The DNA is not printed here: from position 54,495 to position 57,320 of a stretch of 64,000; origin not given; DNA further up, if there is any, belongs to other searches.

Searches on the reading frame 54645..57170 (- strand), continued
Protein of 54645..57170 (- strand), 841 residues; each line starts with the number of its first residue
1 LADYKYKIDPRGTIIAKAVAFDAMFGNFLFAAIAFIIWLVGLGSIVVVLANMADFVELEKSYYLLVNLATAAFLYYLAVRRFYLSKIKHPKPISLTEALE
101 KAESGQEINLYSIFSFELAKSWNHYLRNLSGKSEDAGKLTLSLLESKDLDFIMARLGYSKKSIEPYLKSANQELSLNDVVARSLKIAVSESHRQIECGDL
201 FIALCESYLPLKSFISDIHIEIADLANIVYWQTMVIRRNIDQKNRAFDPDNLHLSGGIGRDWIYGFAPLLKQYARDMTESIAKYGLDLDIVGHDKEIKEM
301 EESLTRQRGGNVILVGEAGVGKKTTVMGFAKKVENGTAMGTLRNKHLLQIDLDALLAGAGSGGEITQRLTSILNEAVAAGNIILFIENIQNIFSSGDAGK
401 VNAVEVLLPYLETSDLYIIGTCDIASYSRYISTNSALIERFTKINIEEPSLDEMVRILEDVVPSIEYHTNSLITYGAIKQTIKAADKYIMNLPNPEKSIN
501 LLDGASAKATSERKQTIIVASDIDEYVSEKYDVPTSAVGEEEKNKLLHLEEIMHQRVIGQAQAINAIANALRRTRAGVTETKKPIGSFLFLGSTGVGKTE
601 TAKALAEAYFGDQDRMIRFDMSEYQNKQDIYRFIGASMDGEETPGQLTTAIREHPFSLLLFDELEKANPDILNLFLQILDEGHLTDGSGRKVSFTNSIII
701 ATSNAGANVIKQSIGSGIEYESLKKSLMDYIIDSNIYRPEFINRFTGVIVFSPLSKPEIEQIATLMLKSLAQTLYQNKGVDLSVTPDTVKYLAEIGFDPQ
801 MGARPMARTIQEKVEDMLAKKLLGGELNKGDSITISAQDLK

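Call 13: find_encoding_contigs(protein=P0012, flank=10000, max_places=2)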
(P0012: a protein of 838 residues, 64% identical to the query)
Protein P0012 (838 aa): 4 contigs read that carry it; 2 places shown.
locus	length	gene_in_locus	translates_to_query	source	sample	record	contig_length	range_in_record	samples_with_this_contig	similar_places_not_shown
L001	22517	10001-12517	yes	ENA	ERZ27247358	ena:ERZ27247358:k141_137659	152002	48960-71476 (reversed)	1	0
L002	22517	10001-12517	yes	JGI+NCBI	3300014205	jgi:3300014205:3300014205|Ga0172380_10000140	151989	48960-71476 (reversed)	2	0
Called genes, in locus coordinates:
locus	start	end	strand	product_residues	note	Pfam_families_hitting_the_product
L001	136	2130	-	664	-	PF17159:MASE3, PF00989:PAS, PF08448:PAS_4 (weak), PF13426:PAS_9, PF00512:HisKA, PF02518:HATPase_c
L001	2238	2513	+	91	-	PF01035:DNA_binding_1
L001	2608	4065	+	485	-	PF17957:Big_7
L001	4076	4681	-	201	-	PF04203:Sortase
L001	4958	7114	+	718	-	PF03477:ATP-cone, PF13597:NRDD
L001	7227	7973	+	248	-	PF13353:Fer4_12, PF04055:Radical_SAM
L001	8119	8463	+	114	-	-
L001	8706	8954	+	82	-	PF02583:Trns_repr_metal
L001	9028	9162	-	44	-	-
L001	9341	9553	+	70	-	PF00037:Fer4 (faint), PF13459:Fer4_15, PF13370:Fer4_13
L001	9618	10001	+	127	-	-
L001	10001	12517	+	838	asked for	PF00158:Sigma54_activat (faint), PF13191:AAA_16 (faint), PF13401:AAA_22 (faint), PF17871:AAA_lid_9, PF00004:AAA, PF07724:AAA_2, PF07728:AAA_5, PF10431:ClpB_D2-small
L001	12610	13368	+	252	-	PF13529:Peptidase_C39_2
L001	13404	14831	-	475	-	PF12229:PG_binding_4, PF03734:YkuD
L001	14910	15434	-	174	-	-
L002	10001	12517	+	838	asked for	PF00158:Sigma54_activat (faint), PF13191:AAA_16 (faint), PF13401:AAA_22 (faint), PF17871:AAA_lid_9, PF00004:AAA, PF07724:AAA_2, PF07728:AAA_5, PF10431:ClpB_D2-small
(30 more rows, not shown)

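Call 14: find_encoding_contigs(protein=P0026, flank=10000, max_places=2)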
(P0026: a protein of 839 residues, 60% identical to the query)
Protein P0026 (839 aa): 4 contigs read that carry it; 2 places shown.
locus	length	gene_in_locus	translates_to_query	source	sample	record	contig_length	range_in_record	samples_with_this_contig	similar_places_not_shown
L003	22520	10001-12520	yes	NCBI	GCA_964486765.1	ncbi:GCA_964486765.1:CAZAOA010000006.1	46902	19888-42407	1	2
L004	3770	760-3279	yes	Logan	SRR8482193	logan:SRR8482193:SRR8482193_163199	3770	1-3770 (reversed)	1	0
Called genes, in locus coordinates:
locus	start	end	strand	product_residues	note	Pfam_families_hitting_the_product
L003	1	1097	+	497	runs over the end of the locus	PF13750:Big_3_3 (faint), PF17957:Big_7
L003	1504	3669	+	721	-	PF03477:ATP-cone, PF13597:NRDD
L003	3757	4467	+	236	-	PF13353:Fer4_12, PF04055:Radical_SAM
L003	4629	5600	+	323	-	PF01261:AP_endonuc_2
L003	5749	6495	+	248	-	PF02535:Zip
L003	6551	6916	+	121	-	PF22296:bAvd, PF05635:23S_rRNA_IVP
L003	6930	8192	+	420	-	-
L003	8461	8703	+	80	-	PF02583:Trns_repr_metal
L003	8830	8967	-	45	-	-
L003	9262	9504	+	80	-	PF00037:Fer4 (faint), PF13459:Fer4_15, PF13370:Fer4_13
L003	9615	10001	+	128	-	-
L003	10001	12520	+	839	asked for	PF00158:Sigma54_activat (faint), PF05673:DUF815 (faint), PF00004:AAA (weak), PF17871:AAA_lid_9 (weak), PF00004:AAA (weak), PF07724:AAA_2, PF07728:AAA_5, PF10431:ClpB_D2-small, +2 more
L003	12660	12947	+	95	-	-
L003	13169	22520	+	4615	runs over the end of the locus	?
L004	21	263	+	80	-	PF00037:Fer4 (faint), PF13459:Fer4_15, PF13370:Fer4_13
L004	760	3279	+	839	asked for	PF00158:Sigma54_activat (faint), PF05673:DUF815 (faint), PF00004:AAA (weak), PF17871:AAA_lid_9 (weak), PF00004:AAA (weak), PF07724:AAA_2, PF07728:AAA_5, PF10431:ClpB_D2-small, +2 more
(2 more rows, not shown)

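Call 15: find_encoding_contigs(protein=P0054, flank=10000, max_places=1)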
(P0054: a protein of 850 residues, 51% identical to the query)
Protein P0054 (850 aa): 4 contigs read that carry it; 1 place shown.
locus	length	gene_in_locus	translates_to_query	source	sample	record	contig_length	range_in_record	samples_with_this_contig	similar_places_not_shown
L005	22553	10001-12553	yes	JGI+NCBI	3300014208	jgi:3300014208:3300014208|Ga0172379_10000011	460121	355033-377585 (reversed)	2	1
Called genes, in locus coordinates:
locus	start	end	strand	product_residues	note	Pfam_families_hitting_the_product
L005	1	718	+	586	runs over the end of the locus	PF17957:Big_7, PF16967:TcfC (faint), PF07495:Y_Y_Y (faint), PF17957:Big_7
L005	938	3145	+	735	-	PF03477:ATP-cone, PF13597:NRDD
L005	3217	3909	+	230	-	PF13353:Fer4_12 (weak), PF04055:Radical_SAM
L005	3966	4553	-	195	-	-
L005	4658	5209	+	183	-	PF13302:Acetyltransf_3, PF00583:Acetyltransf_1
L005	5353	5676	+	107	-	PF01541:GIY-YIG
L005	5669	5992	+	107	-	PF03819:MazG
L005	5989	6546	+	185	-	PF01966:HD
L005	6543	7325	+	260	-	PF03372:Exo_endo_phos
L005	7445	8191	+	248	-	PF02535:Zip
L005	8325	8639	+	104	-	PF00076:RRM_1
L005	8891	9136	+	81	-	PF02583:Trns_repr_metal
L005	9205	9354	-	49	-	-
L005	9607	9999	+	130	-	-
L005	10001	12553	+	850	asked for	PF13191:AAA_16 (weak), PF13401:AAA_22 (faint), PF00004:AAA (weak), PF17871:AAA_lid_9, PF00004:AAA, PF07724:AAA_2, PF07728:AAA_5, PF10431:ClpB_D2-small, +1 more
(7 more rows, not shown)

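Call 16: find_encoding_contigs(protein=P0079, flank=10000, max_places=1)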
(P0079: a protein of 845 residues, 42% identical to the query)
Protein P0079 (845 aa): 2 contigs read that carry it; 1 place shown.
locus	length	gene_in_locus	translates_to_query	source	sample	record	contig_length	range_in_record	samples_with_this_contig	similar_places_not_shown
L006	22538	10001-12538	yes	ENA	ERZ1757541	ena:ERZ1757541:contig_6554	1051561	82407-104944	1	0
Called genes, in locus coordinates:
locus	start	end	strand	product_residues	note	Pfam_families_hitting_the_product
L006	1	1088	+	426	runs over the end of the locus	PF13439:Glyco_transf_4, PF13477:Glyco_trans_4_2 (weak), PF13579:Glyco_trans_4_4, PF20706:GT4-conflict (weak), PF02350:Epimerase_2 (weak), PF00534:Glycos_transf_1, PF13692:Glyco_trans_1_4, PF13524:Glyco_trans_1_2 (faint)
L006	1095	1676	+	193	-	PF00334:NDK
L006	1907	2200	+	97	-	PF01396:Zn_ribbon_Top1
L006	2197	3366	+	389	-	PF04471:Mrr_cat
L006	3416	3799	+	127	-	-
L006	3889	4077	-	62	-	PF00830:Ribosomal_L28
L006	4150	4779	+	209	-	PF02163:Peptidase_M50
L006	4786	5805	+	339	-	PF01839:FG-GAP (faint), PF13517:FG-GAP_3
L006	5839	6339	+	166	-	-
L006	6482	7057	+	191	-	-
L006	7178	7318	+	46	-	-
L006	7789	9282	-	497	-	-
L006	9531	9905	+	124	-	-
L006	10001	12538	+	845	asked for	PF05673:DUF815 (faint), PF00158:Sigma54_activat (faint), PF13191:AAA_16 (faint), PF17871:AAA_lid_9, PF00004:AAA (weak), PF07724:AAA_2, PF07728:AAA_5, PF10431:ClpB_D2-small, +2 more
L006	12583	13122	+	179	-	PF07998:Peptidase_M54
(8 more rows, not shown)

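Call 17: find_encoding_contigs(protein=P0035, flank=10000, max_places=1)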
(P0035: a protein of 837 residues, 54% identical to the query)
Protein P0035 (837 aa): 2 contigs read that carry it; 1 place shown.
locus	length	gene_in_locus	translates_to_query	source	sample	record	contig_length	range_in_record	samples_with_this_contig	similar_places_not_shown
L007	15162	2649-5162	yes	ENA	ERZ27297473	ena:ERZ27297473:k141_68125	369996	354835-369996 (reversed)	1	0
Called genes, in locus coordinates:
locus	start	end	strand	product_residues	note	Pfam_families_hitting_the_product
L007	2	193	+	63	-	?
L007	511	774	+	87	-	PF02583:Trns_repr_metal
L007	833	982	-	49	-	-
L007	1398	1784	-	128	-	PF09685:MamF_MmsF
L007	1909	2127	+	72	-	PF00037:Fer4 (faint), PF13459:Fer4_15, PF13370:Fer4_13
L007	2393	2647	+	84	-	-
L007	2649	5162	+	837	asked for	PF05673:DUF815 (faint), PF00158:Sigma54_activat (faint), PF17871:AAA_lid_9 (weak), PF00004:AAA (weak), PF07724:AAA_2, PF07728:AAA_5, PF13401:AAA_22 (weak), PF10431:ClpB_D2-small, +1 more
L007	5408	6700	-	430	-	PF12229:PG_binding_4, PF03734:YkuD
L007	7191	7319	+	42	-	-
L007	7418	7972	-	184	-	-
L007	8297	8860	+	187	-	PF00188:CAP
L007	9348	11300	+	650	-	PF00932:LTD, PF09136:Glucodextran_B (faint), PF19077:Big_13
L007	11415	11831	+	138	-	PF04977:DivIC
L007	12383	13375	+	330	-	PF01171:ATP_bind_3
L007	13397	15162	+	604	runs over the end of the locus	PF06480:FtsH_ext (weak), PF23902:AAA_lid_PRS2_C (faint), PF00004:AAA, PF07728:AAA_5 (faint), PF17862:AAA_lid_3, PF01434:Peptidase_M41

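Call 43: search_protein_families(library=pfam, proteins=[P0088, P0089, P0092], max_evalue=0.00001)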
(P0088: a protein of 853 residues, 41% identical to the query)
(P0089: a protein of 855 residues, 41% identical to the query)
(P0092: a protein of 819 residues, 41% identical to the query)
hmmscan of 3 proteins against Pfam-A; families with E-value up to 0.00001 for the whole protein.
P0088 (853 aa): 10 families
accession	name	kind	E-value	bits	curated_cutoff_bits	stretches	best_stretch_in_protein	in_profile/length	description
PF07724.20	AAA_2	-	1.7e-47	162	27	1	602-761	1-165/166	AAA domain (Cdc48 subfamily)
PF10431.15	ClpB_D2-small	-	8.8e-22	77.4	21.9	1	769-847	2-80/81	C-terminal, D2-small domain, of ClpB protein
PF00004.35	AAA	-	3.2e-17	63.6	21.2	2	329-433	1-95/131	ATPase family associated with various cellular activities (AAA)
PF07728.20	AAA_5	-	1.2e-16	61.4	22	1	607-723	2-125/139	AAA domain (dynein-related subfamily)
PF17871.7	AAA_lid_9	-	5.1e-13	49.3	22.8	1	469-563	1-95/104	AAA lid domain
PF00158.32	Sigma54_activat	-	2.3e-10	40.9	20.2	1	594-724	12-147/168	Sigma-54 interaction domain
PF13401.12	AAA_22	-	1.2e-08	35.7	27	0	606-696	7-109/130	AAA domain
PF13191.12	AAA_16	-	5.6e-07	30.6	32.6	0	314-411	9-146/167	AAA ATPase domain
PF01078.27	Mg_chelatase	-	5.9e-07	29.5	20.3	0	324-346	20-42/207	Magnesium chelatase, subunit ChlI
PF13173.12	AAA_14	-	2e-06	28.3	27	0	608-684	6-75/129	AAA domain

P0089 (855 aa): 6 families
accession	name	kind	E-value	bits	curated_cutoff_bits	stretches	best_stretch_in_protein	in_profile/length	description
PF07724.20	AAA_2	-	1.6e-45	155.5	27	1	603-761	1-164/166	AAA domain (Cdc48 subfamily)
PF10431.15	ClpB_D2-small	-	1.9e-23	82.7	21.9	1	771-848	3-80/81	C-terminal, D2-small domain, of ClpB protein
PF00004.35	AAA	-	1e-15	58.8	21.2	2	609-722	2-110/131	ATPase family associated with various cellular activities (AAA)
PF07728.20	AAA_5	-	1.9e-15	57.5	22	1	608-728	2-126/139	AAA domain (dynein-related subfamily)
PF17871.7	AAA_lid_9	-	6.1e-12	45.8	22.8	1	471-552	2-83/104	AAA lid domain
PF00158.32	Sigma54_activat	-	1.4e-07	31.8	20.2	0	588-730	5-152/168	Sigma-54 interaction domain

P0092 (819 aa): 7 families
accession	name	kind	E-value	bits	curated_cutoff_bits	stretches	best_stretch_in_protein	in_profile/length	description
PF07724.20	AAA_2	-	4.1e-43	147.7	27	1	559-725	1-166/166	AAA domain (Cdc48 subfamily)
PF10431.15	ClpB_D2-small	-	1.6e-23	82.9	21.9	1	731-807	1-77/81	C-terminal, D2-small domain, of ClpB protein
PF00004.35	AAA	-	9.8e-14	52.4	21.2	0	284-410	1-117/131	ATPase family associated with various cellular activities (AAA)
PF07728.20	AAA_5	-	5.6e-11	43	22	0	564-680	2-124/139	AAA domain (dynein-related subfamily)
PF13191.12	AAA_16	-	1.8e-09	38.7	32.6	1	262-350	2-129/167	AAA ATPase domain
PF13401.12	AAA_22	-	2.3e-06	28.4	27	0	278-400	2-124/130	AAA domain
PF00158.32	Sigma54_activat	-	3.3e-06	27.3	20.2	0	546-681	7-146/168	Sigma-54 interaction domain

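Call 55: find_encoding_contigs(protein=P0083, flank=7000, max_places=1)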
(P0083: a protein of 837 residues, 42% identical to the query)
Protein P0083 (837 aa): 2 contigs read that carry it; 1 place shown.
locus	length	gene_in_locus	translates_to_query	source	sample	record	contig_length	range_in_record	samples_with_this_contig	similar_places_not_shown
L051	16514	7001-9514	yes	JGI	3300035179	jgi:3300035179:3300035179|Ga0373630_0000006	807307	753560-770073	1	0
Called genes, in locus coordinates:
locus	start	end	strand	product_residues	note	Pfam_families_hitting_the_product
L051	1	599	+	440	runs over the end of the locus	PF05697:Trigger_N, PF00254:FKBP_C, PF05698:Trigger_C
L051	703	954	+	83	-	PF01022:HTH_5 (weak)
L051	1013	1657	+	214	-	PF00574:CLP_protease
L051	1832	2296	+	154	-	-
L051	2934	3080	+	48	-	-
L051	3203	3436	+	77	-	-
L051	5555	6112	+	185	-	-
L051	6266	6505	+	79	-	-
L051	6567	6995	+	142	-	-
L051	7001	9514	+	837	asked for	PF00158:Sigma54_activat (faint), PF05673:DUF815 (faint), PF00004:AAA (weak), PF17871:AAA_lid_9, PF00004:AAA, PF07724:AAA_2, PF07728:AAA_5, PF10431:ClpB_D2-small, +3 more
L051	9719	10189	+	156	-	-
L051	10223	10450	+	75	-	-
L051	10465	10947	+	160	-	PF00710:Asparaginase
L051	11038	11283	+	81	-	PF01541:GIY-YIG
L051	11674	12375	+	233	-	-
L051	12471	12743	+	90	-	-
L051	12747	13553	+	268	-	-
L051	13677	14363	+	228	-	PF05552:MS_channel_1st_1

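Call 56: find_encoding_contigs(protein=P0089, flank=7000, max_places=1)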
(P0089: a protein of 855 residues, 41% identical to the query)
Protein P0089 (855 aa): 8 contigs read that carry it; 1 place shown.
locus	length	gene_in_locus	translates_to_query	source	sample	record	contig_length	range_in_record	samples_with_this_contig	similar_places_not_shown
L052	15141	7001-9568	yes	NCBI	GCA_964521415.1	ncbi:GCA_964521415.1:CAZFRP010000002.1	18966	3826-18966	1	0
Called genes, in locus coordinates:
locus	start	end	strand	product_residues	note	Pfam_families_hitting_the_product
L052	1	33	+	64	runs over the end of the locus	-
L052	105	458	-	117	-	PF08378:NERD, PF02021:UPF0102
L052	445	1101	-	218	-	PF01351:RNase_HII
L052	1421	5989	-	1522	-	PF02811:PHP, PF07733:DNA_pol3_alpha, PF17657:DNA_pol3_finger, PF14890:Intein_splicing, PF05367:Phage_endo_I (faint), PF17657:DNA_pol3_finger, PF14579:HHH_6, PF01336:tRNA_anti-codon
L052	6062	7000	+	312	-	PF24400:DUF7544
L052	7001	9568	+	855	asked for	PF00158:Sigma54_activat (faint), PF00004:AAA (weak), PF17871:AAA_lid_9, PF00004:AAA (weak), PF07724:AAA_2, PF07728:AAA_5, PF10431:ClpB_D2-small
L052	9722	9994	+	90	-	PF01016:Ribosomal_L27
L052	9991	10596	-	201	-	PF03703:bPH_2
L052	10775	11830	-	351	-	PF00953:Glycos_transf_4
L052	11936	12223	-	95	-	PF13560:HTH_31 (weak), PF01381:HTH_3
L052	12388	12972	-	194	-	PF00334:NDK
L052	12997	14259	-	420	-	PF00675:Peptidase_M16, PF05193:Peptidase_M16_C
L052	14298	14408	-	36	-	-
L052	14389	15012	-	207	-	PF09335:VTT_dom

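Call 57: find_encoding_contigs(protein=P0074, flank=7000, max_places=1)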
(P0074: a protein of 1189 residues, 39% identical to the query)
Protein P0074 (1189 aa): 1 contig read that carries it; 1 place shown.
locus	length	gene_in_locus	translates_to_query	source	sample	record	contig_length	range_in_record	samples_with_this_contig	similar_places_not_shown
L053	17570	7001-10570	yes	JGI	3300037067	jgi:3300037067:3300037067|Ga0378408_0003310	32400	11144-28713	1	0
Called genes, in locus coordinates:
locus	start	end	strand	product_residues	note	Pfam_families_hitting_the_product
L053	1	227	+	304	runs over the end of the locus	PF01256:Carb_kinase, PF02110:HK (weak)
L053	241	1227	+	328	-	PF00890:FAD_binding_2 (weak), PF01134:GIDA (faint), PF01266:DAO (faint), PF01946:Thi4 (faint), PF07992:Pyr_redox_2, PF12831:FAD_oxidored (weak), PF13738:Pyr_redox_3, PF00070:Pyr_redox, +2 more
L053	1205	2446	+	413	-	PF03952:Enolase_N, PF00113:Enolase_C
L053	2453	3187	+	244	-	PF00300:His_Phos_1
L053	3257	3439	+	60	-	PF12797:Fer4_2 (weak), PF12838:Fer4_7 (faint), PF25160:LdpA_Fe-S-bd (faint), PF00037:Fer4 (faint), PF12837:Fer4_6 (weak), PF14697:Fer4_21 (weak), PF13459:Fer4_15 (weak)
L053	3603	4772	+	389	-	-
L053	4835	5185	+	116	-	PF01645:Glu_synthase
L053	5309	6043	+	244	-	PF01645:Glu_synthase, PF01070:FMN_dh (weak)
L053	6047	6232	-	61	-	-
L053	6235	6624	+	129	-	-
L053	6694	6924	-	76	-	-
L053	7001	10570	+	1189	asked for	PF00004:AAA, PF07724:AAA_2, PF07728:AAA_5, PF10431:ClpB_D2-small, PF00004:AAA (weak), PF07724:AAA_2, PF07728:AAA_5, PF10431:ClpB_D2-small, +11 more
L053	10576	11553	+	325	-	PF01512:Complex1_51K, PF10589:NADH_4Fe-4S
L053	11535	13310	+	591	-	PF13510:Fer2_4, PF10588:NADH-G_4Fe-4S_3 (weak), PF12837:Fer4_6 (weak), PF12838:Fer4_7, PF13187:Fer4_9 (weak), PF13237:Fer4_10 (weak), PF02906:Fe_hyd_lg_C, PF02256:Fe_hyd_SSU, +3 more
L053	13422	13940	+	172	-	-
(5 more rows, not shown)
